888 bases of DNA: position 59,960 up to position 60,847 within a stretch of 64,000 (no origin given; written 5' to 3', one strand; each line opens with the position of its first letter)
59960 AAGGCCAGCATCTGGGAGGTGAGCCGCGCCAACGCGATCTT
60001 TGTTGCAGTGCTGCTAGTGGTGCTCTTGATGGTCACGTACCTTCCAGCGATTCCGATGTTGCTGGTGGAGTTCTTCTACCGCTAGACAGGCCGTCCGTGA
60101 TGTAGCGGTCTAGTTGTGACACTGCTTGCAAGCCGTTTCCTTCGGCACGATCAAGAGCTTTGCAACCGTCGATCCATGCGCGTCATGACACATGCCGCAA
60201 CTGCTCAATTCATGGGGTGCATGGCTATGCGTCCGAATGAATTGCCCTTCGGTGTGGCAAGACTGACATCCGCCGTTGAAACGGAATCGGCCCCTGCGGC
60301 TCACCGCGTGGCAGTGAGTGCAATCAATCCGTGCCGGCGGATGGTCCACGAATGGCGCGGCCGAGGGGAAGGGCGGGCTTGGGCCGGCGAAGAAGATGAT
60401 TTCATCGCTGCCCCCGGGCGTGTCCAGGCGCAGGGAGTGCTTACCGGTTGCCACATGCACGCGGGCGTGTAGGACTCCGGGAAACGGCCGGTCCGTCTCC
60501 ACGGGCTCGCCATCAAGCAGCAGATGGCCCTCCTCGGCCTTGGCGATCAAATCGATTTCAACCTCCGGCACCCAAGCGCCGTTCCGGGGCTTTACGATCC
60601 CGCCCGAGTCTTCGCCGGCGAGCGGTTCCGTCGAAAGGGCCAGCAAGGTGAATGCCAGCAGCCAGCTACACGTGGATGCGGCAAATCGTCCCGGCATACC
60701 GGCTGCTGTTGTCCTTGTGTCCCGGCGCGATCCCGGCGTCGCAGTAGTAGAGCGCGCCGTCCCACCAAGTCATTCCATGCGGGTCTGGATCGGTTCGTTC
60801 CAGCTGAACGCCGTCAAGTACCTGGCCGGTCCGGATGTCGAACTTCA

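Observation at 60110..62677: Candidate novel periplasmic 2-hydroxy-acid:cytochrome c oxidoreductase module (Tat-FMN dehydrogenase, Tat beta-propeller, tetrahaem cytochrome c)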

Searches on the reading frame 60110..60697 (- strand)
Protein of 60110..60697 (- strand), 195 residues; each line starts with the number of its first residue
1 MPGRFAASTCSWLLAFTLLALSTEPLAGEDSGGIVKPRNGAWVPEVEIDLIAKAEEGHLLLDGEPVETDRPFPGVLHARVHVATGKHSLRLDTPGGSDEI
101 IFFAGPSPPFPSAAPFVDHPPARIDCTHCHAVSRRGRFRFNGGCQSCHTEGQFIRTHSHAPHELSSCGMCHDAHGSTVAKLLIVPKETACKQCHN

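Call 3: search_protein_families(library=pfam, proteins=[window:60110-60697:-], max_evalue=0.1)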
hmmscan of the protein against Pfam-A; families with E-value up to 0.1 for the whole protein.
window:60110-60697:- (195 aa): 3 families
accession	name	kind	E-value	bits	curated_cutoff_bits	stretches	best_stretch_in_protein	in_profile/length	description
PF09699.15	Paired_CXXCH_1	-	5.5e-07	29.6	20.6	1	159-195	1-37/41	Doubled CXXCH motif (Paired_CXXCH_1)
PF14522.11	Cytochrome_C7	-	0.00098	19.3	24.8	1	141-195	13-67/67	Cytochrome c7 and related cytochrome c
PF14537.11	Cytochrom_c3_2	-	0.014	16.3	25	1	119-195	2-79/79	Cytochrome c3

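Call 4: search_protein_families(library=ncbifam, proteins=[window:60110-60697:-], max_evalue=0.1)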
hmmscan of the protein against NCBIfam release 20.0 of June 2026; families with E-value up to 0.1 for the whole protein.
window:60110-60697:- (195 aa): 4 families
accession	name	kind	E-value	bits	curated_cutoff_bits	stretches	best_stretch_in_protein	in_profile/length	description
TIGR03508.1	decahem_SO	subfamily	1.6e-06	27.8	192.2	1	124-195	144-220/258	DmsE family decaheme c-type cytochrome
TIGR01905.1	paired_CXXCH_1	subfamily_domain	3.2e-06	26.9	25.2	1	159-195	1-37/41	doubled CXXCH domain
NF041028.1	decahem_GSU2203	exception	2.2e-05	23.9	325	1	122-195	173-253/317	GSU2203 family decaheme c-type cytochrome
NF047727.1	4hemeCytCCctA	equivalog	0.007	16.5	180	1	125-195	39-105/109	tetraheme c-type cytochrome CctA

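Call 5: find_encoding_contigs(protein=window:60110-60697:-, flank=10000, max_places=6)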
Protein window:60110-60697:- (195 aa): 4 contigs read that carry it; 4 places shown.
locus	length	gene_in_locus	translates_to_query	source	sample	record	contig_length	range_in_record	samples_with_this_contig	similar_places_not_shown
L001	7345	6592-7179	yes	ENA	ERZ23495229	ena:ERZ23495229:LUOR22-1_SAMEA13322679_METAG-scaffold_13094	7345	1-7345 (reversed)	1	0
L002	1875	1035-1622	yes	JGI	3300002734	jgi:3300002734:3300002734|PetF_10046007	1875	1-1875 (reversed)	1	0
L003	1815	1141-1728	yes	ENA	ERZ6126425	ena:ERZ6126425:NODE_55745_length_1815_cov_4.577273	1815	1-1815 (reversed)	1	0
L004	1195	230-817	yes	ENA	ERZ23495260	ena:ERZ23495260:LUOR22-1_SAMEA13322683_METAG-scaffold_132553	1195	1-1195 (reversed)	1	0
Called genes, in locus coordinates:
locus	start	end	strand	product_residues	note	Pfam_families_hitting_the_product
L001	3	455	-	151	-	?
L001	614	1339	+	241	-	PF00717:Peptidase_S24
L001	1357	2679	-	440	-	PF07969:Amidohydro_3 (faint), PF01979:Amidohydro_1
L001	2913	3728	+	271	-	PF00037:Fer4, PF12797:Fer4_2 (faint), PF12837:Fer4_6 (weak), PF12838:Fer4_7, PF13187:Fer4_9 (weak), PF13237:Fer4_10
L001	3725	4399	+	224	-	-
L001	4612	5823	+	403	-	PF01070:FMN_dh, PF01645:Glu_synthase (weak), PF03060:NMO (weak)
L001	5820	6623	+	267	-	-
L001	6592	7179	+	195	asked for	PF09699:Paired_CXXCH_1 (weak)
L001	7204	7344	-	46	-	?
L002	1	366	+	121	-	?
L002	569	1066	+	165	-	-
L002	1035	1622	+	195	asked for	PF09699:Paired_CXXCH_1 (weak)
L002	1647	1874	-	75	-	?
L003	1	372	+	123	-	?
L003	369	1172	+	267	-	-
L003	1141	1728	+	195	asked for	PF09699:Paired_CXXCH_1 (weak)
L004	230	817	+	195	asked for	PF09699:Paired_CXXCH_1 (weak)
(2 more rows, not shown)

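Call 13: search_protein_families(library=pfam, proteins=[L001:2913-3728:+, L001:1357-2679:-, L001:614-1339:+], max_evalue=0.01)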
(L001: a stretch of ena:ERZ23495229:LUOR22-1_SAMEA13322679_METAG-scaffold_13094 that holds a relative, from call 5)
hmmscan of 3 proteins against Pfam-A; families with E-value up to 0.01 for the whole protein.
L001:2913-3728:+ (271 aa): 9 families
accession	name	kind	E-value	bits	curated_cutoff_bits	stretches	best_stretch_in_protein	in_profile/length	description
PF00037.32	Fer4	-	1.5e-10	40.9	21.1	1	3-24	3-24/24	4Fe-4S binding domain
PF13237.11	Fer4_10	-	1e-09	38.6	25.5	1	1-46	2-49/53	4Fe-4S dicluster domain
PF12838.12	Fer4_7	-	2.7e-09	37.8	27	1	7-46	1-45/52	4Fe-4S dicluster domain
PF12837.12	Fer4_6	-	3.1e-07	30.5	25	1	3-23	4-24/24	4Fe-4S binding domain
PF13187.11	Fer4_9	-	2.7e-06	27.8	27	1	7-47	1-45/52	4Fe-4S dicluster domain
PF12797.12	Fer4_2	-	1e-05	25.6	24.5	1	1-19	3-21/22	4Fe-4S binding domain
PF14697.11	Fer4_21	-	0.00076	20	35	0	4-23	37-57/59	4Fe-4S dicluster domain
PF13746.11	Fer4_18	-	0.0018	18.9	27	1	7-60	60-110/114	4Fe-4S dicluster domain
PF13484.11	Fer4_16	-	0.0019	19.3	30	0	7-41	1-36/66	4Fe-4S double cluster binding domain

L001:1357-2679:- (440 aa): 3 families
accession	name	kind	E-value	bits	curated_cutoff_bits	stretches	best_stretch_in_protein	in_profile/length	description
PF01979.26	Amidohydro_1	-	5.4e-20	72.3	25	1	74-438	1-345/345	Amidohydrolase family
PF07969.17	Amidohydro_3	-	8.6e-08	32.5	29.7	1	238-419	268-449/472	Amidohydrolase family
PF04055.27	Radical_SAM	-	0.00036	21.2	29.5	0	323-358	117-153/166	Radical SAM superfamily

L001:614-1339:+ (241 aa): 4 families
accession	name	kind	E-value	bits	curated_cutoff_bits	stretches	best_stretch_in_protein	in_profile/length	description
PF00717.28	Peptidase_S24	-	2.2e-20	72.9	23.3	1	119-233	6-116/116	Peptidase S24-like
PF13443.12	HTH_26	-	0.0014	19.2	22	1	10-58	2-52/63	Cro/C1-type HTH DNA-binding domain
PF01381.28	HTH_3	-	0.0024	18.3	23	1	10-59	1-51/55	Helix-turn-helix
PF19908.4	DUF6381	-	0.0052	17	26.6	0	81-101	33-53/62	Family of unknown function (DUF6381)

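Call 28: find_homologous_proteins(query=window:60110-60697:-)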
Query window:60110-60697:- (195 aa): 99 proteins with E <= 0.001 among 298 candidates.
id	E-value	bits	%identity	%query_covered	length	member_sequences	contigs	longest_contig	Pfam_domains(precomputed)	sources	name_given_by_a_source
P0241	1.6e-131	454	99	100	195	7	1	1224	PF09699.16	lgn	-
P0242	4.0e-109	381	84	100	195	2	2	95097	PF09699.16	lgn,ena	-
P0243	2.3e-98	346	85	88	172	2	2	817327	PF09699.16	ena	-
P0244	5.5e-97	341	76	100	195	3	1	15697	PF09699.16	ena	-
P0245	1.4e-93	330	72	100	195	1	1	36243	PF09699.16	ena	-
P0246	1.1e-88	314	68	100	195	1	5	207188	PF09699.16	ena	-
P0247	8.4e-76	272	62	100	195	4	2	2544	PF09699.16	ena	-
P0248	1.3e-74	268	60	100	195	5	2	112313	PF09699.16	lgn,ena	-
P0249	9.4e-74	265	59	100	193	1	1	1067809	PF09699.16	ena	-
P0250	4.2e-73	263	58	100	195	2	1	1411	PF09699.16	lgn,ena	-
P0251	2.1e-72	261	58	100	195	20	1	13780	PF09699.16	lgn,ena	-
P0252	5.5e-72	260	59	100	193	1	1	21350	-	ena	-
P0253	8.4e-72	259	59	100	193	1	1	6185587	PF09699.16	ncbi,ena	-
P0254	1.8e-71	258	61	100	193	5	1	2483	-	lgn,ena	-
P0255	3.8e-71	257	58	100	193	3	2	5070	PF09699.16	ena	-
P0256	6.1e-71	256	56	100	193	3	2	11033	PF09699.16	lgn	-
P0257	7.1e-71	256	56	100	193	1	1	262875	PF09699.16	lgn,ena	-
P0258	1.0e-70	255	57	100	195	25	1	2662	PF09699.16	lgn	-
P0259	4.3e-70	253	57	100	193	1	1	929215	PF09699.16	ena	-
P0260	6.9e-70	253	57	100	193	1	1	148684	PF09699.16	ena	-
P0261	1.1e-69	252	59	100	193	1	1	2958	PF09699.16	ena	-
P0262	1.7e-69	251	57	100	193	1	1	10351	PF09699.16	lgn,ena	-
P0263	3.1e-69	251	59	100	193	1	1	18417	PF09699.16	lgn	-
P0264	3.7e-69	250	56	100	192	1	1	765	PF09699.16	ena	-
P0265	7.2e-69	249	56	100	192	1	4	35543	PF09699.16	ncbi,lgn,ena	-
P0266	7.9e-69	249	56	100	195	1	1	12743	PF09699.16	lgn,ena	-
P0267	1.1e-68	249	55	100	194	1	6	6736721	PF09699.16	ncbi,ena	-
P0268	1.8e-68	248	58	100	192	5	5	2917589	PF09699.16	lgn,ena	-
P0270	2.9e-68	247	57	100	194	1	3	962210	PF09699.16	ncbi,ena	-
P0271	5.0e-68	247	57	100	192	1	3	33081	PF09699.16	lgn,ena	-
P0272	6.5e-68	246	56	100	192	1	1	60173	PF09699.16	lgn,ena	-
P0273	9.0e-68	246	56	100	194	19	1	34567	PF09699.16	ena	-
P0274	1.6e-67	245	58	100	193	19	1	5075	PF09699.16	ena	-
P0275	2.1e-67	245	55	100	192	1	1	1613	PF09699.16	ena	-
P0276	7.1e-67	243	54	100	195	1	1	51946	PF09699.16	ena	-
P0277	7.4e-67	243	58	100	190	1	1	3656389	PF09699.16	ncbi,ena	-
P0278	8.7e-67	243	59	84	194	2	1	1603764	PF09699.16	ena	-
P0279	1.2e-66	242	56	100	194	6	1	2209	PF09699.16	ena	-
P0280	1.3e-66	242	57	100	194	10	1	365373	PF09699.16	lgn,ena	-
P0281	1.3e-66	242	56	100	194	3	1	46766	PF09699.16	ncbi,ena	-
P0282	2.3e-66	241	56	100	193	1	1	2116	PF09699.16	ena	-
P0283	2.6e-66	241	54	100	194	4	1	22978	PF09699.16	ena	-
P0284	7.1e-66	240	56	100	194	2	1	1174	PF09699.16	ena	-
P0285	8.0e-66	239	58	83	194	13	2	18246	PF09699.16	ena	-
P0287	2.3e-65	238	56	100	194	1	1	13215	PF09699.16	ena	-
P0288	2.3e-65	238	55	100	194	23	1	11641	PF09699.16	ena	-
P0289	4.8e-65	237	55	100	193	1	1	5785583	PF09699.16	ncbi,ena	-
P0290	7.5e-65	236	55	100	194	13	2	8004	PF09699.16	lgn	-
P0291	8.5e-65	236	59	83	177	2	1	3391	PF09699.16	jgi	jgi:predicted CXXCH cytochrome family protein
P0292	1.0e-64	236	59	83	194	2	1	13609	PF09699.16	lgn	-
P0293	1.6e-64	235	54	100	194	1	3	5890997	PF09699.16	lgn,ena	-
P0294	3.1e-64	234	58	83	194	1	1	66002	PF09699.16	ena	-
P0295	3.4e-64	234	59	83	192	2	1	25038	PF09699.16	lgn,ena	-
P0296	4.4e-64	234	60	84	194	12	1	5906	PF09699.16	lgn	-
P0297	1.2e-63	232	55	100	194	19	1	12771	PF09699.16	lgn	-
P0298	1.3e-63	232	55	100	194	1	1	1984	PF09699.16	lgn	-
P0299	1.5e-63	232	55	100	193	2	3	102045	PF09699.16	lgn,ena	-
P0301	5.2e-62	227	51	100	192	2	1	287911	PF09699.16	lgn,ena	-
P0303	2.0e-61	225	53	100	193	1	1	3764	PF09699.16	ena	-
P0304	3.7e-61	224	57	83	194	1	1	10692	PF09699.16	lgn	-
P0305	1.2e-60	223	52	100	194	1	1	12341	PF09699.16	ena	-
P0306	7.4e-60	220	58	83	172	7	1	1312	PF09699.16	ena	-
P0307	6.4e-59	217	58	83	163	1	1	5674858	PF09699.16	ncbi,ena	-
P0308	6.7e-59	217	61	76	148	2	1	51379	PF09699.16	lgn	-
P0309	3.5e-58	214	53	100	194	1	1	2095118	PF09699.16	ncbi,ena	-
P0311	1.2e-52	196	54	87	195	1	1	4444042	PF09699.16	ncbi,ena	-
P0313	8.2e-51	190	50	93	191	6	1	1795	PF09699.16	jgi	jgi:predicted CXXCH cytochrome family protein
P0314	9.4e-51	190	50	85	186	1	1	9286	PF09699.16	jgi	jgi:predicted CXXCH cytochrome family protein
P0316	4.4e-50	188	51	86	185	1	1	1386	PF09699.16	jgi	-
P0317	5.1e-50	188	48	91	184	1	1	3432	PF09699.16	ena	-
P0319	3.7e-48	182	50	86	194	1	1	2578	PF09699.16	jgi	jgi:predicted CXXCH cytochrome family protein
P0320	3.9e-48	182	48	95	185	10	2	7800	PF09699.16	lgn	-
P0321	2.8e-47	179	48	96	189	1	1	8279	PF09699.16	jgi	jgi:predicted CXXCH cytochrome family protein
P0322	4.0e-47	178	48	94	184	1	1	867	PF09699.16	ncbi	-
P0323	4.1e-47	178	48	93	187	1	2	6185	PF09699.16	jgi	jgi:predicted CXXCH cytochrome family protein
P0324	7.7e-47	177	49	84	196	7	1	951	PF09699.16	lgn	-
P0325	9.1e-47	177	47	86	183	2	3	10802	PF09699.16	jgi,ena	-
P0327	1.8e-46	176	46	93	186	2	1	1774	PF09699.16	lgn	-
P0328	3.3e-46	175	47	87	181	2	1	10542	PF09699.16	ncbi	ncbi:MAG: cytochrome c3 family protein [Bryobacteraceae bacterium]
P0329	6.3e-46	174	48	93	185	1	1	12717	PF09699.16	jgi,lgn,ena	-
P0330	1.6e-45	173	48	87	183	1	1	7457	PF09699.16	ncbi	-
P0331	3.0e-45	172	47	87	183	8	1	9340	PF09699.16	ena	-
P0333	2.1e-44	169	47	92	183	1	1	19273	PF09699.16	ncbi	-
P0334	2.3e-44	169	48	94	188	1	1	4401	PF09699.16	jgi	jgi:predicted CXXCH cytochrome family protein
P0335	1.1e-43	167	50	94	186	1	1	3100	PF09699.16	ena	-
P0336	3.9e-43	165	47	93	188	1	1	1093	PF09699.16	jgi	jgi:predicted CXXCH cytochrome family protein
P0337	6.0e-43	165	50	76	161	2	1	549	PF09699.16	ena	-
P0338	5.0e-42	162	48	87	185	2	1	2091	PF09699.16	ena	-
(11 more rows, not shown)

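Call 51: predict_structure(alignment_id=A2)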
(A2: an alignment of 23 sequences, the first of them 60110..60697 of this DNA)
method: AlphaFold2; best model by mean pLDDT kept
length: 195 residues; sequences in the alignment: 23
mean_pLDDT: 70.5   pTM: 0.63
mean pLDDT of the five models: 70.5, 68.5, 65.5, 64.8, 62.3
residues with pLDDT >= 90: 63; 70-90: 24; 50-70: 82; < 50: 26
segments of 3 or more residues with pLDDT < 50: 1-7, 22-29, 172-180
pLDDT, mean of each block of 10 residues (from residue 1): 48 54 47 85 90 92 96 87 97 95 94 78 56 58 57 56 59 42 58 50
secondary structure, 60 per line:
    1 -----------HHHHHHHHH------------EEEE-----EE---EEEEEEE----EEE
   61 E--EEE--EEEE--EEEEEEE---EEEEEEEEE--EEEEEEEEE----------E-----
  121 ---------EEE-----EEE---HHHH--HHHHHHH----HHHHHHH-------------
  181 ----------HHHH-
elements in order: H12-20 E33-36 E47-53 E58-61 E64-66 E69-72 E75-81 E85-93 E96-104 E130-132 E138-140 H144-147 H150-156 H161-167 H191-194

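Call 59: search_solved_structures(query=A2, max_evalue=1, show_alignments=2)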
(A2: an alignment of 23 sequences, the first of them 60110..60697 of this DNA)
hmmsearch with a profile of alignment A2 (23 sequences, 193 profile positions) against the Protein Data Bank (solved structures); distinct sequences matched with E-value up to 1: 4.
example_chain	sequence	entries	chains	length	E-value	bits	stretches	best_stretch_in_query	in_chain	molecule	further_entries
6r2q_A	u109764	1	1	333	2.2e-06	30.6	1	139-192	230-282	Cystathionine beta-synthase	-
6i5b_A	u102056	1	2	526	0.0059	19.5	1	133-193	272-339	Uncharacterized protein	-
7mwq_A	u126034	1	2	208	0.34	13.7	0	20-63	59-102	LHD29A53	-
3u99_A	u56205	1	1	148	0.58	12.9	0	98-136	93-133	Diheme cytochrome c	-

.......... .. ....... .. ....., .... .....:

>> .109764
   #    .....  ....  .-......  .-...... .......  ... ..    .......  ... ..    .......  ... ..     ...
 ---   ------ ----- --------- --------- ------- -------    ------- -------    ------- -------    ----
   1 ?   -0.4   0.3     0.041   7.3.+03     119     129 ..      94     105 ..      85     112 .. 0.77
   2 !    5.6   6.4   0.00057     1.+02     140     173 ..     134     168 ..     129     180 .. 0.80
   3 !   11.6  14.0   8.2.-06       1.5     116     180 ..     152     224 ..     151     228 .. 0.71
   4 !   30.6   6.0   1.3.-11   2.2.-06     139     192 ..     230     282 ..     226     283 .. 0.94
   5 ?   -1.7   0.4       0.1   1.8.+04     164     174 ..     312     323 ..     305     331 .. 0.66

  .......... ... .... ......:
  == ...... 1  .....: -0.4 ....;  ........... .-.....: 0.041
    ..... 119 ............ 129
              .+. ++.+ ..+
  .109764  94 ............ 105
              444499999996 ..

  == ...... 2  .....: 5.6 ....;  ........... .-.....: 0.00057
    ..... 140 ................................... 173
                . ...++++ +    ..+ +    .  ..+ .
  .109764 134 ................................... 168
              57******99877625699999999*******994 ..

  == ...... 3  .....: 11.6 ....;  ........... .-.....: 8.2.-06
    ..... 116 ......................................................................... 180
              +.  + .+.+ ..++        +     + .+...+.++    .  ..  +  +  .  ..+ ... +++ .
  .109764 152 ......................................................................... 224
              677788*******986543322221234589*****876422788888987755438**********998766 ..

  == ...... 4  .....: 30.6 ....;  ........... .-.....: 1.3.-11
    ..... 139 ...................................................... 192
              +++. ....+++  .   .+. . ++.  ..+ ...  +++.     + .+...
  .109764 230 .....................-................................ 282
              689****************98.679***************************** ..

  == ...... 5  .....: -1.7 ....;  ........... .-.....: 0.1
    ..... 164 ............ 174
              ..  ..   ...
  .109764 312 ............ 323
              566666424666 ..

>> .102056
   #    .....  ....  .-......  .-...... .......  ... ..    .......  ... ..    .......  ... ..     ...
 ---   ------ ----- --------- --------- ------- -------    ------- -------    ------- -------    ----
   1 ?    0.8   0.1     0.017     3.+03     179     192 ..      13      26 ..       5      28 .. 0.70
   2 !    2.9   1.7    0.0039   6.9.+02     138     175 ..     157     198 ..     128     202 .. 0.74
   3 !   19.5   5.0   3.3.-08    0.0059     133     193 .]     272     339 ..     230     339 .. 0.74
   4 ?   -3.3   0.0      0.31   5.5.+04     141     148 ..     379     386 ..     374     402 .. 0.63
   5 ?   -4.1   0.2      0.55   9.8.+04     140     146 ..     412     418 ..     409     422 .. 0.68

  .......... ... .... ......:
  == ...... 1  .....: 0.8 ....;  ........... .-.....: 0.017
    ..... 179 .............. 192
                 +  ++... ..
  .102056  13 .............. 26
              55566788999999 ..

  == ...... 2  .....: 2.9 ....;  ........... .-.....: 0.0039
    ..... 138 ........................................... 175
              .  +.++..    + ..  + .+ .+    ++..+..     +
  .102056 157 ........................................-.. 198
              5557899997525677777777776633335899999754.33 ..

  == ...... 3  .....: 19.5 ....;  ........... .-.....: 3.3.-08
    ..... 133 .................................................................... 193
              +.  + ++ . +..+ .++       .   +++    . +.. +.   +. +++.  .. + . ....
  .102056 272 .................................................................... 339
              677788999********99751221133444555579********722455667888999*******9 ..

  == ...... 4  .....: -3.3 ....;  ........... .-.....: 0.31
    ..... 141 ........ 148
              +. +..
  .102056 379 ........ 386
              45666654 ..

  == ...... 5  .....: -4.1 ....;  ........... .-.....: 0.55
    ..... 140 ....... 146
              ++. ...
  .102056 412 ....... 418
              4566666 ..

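Call 65: fold_search(model_id=the predicted structure, library=pdb)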
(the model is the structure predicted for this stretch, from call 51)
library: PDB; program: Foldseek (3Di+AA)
matches with E <= 10: 1612; with E <= 0.001: 7
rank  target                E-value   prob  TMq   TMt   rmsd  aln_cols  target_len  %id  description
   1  3pe9_B                3.5e-04  1.00  0.30  0.62   4.0        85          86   19  Structures of Clostridium thermocellum CbhA fibronectin(III)-like modules (released 2011-11-23)
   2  7kgz_A                5.6e-04  1.00  0.31  0.10   2.1        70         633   21  FMN-binding beta-glucuronidase from Roseburia hominis (released 2021-11-10)
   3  3pe9_A                6.0e-04  1.00  0.30  0.60   3.8        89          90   19  Structures of Clostridium thermocellum CbhA fibronectin(III)-like modules (released 2011-11-23)
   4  7kgz_B                7.1e-04  1.00  0.34  0.11   2.3        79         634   20  FMN-binding beta-glucuronidase from Roseburia hominis (released 2021-11-10)
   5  6c6m_B                8.0e-04  1.00  0.28  0.47   4.1        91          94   12  IgCam3 of human MLCK1 (released 2019-01-23)
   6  2wwm_O                8.5e-04  1.00  0.27  0.45   4.3        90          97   11  Crystal structure of the Titin M10-Obscurin like 1 Ig complex in space group P1 (released 2010-02-16)
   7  8s5s                  9.6e-04  1.00  0.28  0.16   4.5       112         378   12  Crystal structure of a Sulfite dehydrogenase from Thermus thermophilus (released 2024-11-27)
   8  7sjl_MODEL_1_A        1.0e-03  0.99  0.23  0.33   5.0        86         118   13  Solution NMR Structure of Immunoglobulin-like Domain of Human Neuregulin-1 (released 2022-05-18)
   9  6hci_C                1.1e-03  1.00  0.27  0.46   4.1        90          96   11  Crystal structure of titin M3 domain (released 2019-08-28)
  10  2cqv_MODEL_1_A        1.1e-03  1.00  0.26  0.39   6.1       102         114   13  Solution structure of the eighth Ig-like domain of human myosin light chain kinase (released 2005-11-20)
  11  3pe9_D                1.1e-03  1.00  0.30  0.63   3.4        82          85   21  Structures of Clostridium thermocellum CbhA fibronectin(III)-like modules (released 2011-11-23)
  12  6hci_B                1.1e-03  1.00  0.28  0.46   4.1        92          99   11  Crystal structure of titin M3 domain (released 2019-08-28)
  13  5no8_A                1.3e-03  1.00  0.30  0.10   3.4        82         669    8  Polysaccharide Lyase BACCELL_00875 (released 2017-06-28)
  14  5o5i                  1.3e-03  1.00  0.24  0.41   5.2        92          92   20  Robo1 Ig5 (released 2018-01-17)
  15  8get_C                1.5e-03  1.00  0.34  0.11   2.3        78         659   14  R. hominis 2 beta-glucuronidase bound to norquetiapine-glucuronide (released 2024-03-20)
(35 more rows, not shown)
